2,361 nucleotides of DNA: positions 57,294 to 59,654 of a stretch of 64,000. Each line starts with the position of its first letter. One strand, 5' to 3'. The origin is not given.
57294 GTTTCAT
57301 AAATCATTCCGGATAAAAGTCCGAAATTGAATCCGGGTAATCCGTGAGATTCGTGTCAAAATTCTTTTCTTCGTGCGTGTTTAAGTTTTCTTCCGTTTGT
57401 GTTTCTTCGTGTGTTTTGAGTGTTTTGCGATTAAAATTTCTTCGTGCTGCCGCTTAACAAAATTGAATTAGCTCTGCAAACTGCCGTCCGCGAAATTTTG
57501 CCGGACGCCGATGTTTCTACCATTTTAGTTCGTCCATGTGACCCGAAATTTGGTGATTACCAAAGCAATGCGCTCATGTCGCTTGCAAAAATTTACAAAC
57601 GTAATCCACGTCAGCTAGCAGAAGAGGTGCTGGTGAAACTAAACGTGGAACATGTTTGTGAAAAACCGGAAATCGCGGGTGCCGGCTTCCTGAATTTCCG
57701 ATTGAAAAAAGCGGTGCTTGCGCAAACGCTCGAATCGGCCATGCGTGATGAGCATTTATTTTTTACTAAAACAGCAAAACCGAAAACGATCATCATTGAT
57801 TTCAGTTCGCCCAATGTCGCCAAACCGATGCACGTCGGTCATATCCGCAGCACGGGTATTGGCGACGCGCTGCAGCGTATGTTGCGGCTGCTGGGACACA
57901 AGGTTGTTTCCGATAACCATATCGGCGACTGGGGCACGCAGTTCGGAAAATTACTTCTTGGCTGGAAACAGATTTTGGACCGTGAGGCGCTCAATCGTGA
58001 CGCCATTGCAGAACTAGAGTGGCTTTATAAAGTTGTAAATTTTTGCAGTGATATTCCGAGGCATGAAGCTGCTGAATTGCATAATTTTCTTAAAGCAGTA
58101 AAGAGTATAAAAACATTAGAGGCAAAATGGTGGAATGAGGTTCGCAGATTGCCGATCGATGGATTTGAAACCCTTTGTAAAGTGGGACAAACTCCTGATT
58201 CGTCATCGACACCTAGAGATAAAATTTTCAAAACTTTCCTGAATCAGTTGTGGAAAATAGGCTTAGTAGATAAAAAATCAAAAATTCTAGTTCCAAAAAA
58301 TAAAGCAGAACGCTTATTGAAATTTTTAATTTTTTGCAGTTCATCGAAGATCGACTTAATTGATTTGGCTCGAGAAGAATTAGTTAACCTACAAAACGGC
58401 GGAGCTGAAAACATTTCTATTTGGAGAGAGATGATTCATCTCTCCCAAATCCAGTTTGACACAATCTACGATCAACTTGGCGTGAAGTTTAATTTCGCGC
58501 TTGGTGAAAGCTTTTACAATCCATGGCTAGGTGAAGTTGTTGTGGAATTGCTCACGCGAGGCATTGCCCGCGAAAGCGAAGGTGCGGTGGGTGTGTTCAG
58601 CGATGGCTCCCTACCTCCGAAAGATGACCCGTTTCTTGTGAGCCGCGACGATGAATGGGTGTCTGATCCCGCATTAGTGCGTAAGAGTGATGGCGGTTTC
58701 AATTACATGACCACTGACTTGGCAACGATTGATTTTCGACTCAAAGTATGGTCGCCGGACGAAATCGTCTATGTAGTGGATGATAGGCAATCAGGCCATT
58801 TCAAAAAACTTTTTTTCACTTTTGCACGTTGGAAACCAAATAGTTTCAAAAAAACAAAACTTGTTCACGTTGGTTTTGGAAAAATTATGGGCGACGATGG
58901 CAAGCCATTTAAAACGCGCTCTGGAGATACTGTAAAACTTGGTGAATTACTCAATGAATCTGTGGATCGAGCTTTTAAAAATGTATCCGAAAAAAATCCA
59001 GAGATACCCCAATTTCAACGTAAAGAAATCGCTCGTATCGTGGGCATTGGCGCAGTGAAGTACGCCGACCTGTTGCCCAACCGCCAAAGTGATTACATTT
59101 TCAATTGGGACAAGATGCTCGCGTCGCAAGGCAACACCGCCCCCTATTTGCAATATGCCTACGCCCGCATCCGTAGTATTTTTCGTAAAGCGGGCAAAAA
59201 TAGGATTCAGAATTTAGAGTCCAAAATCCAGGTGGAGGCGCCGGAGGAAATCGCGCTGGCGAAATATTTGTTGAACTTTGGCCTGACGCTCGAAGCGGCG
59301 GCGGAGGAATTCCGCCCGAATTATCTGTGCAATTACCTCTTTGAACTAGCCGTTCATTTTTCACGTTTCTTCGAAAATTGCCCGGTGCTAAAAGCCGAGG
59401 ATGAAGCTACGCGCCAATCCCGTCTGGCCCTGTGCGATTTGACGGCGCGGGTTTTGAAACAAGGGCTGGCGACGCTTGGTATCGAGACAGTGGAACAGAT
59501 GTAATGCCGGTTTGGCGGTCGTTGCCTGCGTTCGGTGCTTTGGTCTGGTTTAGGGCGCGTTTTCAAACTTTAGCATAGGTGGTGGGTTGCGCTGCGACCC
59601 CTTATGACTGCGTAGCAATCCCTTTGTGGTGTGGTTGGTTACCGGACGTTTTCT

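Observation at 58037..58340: AT-rich 291-bp insertion, exactly in frame and flanked by 13-bp direct repeats, inside the essential argS gene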

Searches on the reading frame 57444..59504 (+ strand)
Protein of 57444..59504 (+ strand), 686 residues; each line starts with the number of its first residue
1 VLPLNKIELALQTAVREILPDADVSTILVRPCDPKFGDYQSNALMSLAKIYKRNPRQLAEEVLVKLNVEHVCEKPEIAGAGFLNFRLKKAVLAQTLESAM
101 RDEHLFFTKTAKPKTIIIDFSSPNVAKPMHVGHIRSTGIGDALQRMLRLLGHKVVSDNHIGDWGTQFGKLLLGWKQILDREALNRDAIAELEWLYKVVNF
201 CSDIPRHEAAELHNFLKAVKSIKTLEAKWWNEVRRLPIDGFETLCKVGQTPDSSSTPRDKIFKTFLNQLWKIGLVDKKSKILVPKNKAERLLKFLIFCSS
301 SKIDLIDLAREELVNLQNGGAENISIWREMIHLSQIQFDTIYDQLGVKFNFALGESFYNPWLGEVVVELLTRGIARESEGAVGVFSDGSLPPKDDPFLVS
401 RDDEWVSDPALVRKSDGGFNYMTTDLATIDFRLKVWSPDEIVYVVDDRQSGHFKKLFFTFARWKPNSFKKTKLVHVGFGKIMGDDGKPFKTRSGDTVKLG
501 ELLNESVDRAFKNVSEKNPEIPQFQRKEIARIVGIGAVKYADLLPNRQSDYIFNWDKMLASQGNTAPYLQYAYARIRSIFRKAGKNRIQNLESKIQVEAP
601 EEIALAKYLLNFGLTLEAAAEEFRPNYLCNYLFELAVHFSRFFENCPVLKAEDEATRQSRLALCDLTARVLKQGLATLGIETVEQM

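Call 5: search_protein_families(library=pfam, proteins=[window:57444-59501:+], max_evalue=1)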
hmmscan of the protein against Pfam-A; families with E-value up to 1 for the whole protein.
window:57444-59501:+ (686 aa): 3 families
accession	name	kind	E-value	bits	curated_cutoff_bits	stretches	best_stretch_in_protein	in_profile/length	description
PF00750.26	tRNA-synt_1d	-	8.1e-89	298.4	23.3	2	308-555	117-349/349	tRNA synthetases class I (R), catalytic domain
PF05746.21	DALR_1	-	3.1e-38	130.9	22.3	1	569-686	1-117/117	DALR anticodon binding domain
PF03485.21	Arg_tRNA_synt_N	-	1.5e-22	80.4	21.5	1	6-87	2-85/85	Arginyl tRNA synthetase N terminal domain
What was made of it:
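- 57444..59504 (+): argS, arginine--tRNA ligase, 686 aa (GTG start), at its syntenic locus. Pfam Arg_tRNA_synt_N, tRNA-synt_1d and DALR_1 (call 5).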

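Call 6: search_solved_structures(query=window:57444-59501:+, show_alignments=2)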
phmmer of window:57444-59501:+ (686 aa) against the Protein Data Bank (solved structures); distinct sequences matched with E-value up to 0.001: 13.
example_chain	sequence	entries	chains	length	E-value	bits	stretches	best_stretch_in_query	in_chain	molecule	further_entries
4oby_A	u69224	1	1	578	5.1e-138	464.3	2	306-686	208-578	Arginine--tRNA ligase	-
5yym_A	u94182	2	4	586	5.3e-138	464.3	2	306-686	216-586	Arginine--tRNA ligase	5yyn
5b63_A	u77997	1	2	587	5.4e-138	464.3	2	306-686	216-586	Arginine--tRNA ligase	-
6ao8_A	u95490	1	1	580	3.7e-133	448.3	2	306-684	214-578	Arginine--tRNA ligase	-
4zaj_A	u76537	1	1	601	1.1e-94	321.1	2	314-686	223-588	Arginine--tRNA ligase, cytoplasmic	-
4q2t_A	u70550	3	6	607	1.2e-94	321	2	314-686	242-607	Arginine--tRNA ligase, cytoplasmic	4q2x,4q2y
4r3z_B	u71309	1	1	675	2e-94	320.2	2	313-686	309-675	Arginine--tRNA ligase, cytoplasmic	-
5jld_A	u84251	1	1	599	3.4e-76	260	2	309-685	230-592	Arginyl-tRNA synthetase, putative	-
1bs2_A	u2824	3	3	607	1.1e-56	195.5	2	309-686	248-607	PROTEIN (ARGINYL-TRNA SYNTHETASE) | ARGINYL-TRNA SYNTHETASE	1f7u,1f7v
2zue_A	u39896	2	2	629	2.7e-50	174.5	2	472-686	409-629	Arginyl-tRNA synthetase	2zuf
1iq0_A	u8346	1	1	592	1.5e-43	152.2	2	439-684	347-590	ARGINYL-TRNA SYNTHETASE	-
3fnr_A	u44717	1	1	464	2.8e-17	65.3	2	87-196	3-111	Arginyl-tRNA synthetase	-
3gdz_A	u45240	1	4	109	1e-12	50.3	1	23-105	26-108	Arginyl-tRNA synthetase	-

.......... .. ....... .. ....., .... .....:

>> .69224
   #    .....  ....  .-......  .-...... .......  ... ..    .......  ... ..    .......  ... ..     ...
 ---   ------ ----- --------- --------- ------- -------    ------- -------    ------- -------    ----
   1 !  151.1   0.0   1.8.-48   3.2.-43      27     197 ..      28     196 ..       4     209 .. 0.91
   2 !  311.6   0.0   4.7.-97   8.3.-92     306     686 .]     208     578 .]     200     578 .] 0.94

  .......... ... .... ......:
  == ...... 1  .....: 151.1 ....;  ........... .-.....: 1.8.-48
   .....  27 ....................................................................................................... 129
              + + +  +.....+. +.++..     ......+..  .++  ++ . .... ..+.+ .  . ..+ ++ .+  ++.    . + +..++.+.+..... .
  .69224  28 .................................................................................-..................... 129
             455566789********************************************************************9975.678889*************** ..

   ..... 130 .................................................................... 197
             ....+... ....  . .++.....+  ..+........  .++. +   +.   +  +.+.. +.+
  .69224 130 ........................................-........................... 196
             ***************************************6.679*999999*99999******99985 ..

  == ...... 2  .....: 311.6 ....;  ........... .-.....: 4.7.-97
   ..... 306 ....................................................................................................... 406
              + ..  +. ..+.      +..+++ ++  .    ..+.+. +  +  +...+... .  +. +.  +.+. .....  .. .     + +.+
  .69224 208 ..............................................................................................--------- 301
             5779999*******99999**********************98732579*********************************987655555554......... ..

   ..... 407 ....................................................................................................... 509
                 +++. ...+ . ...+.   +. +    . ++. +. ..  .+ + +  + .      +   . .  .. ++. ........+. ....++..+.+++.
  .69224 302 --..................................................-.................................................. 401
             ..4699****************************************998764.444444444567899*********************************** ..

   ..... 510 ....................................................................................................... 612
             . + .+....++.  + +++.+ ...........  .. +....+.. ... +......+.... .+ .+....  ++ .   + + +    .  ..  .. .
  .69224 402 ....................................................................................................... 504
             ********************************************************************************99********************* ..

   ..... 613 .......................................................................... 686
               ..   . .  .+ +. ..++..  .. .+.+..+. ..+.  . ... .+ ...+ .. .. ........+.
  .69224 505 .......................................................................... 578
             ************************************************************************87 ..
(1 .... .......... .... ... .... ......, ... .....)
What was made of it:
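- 57444..59504 (+): PDB ArgRS E=5e-138 (call 6).
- Checked: E. coli ArgRS (4oby) aligns to query 27-197 and 306-686, leaving about 97 extra residues (call 6).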
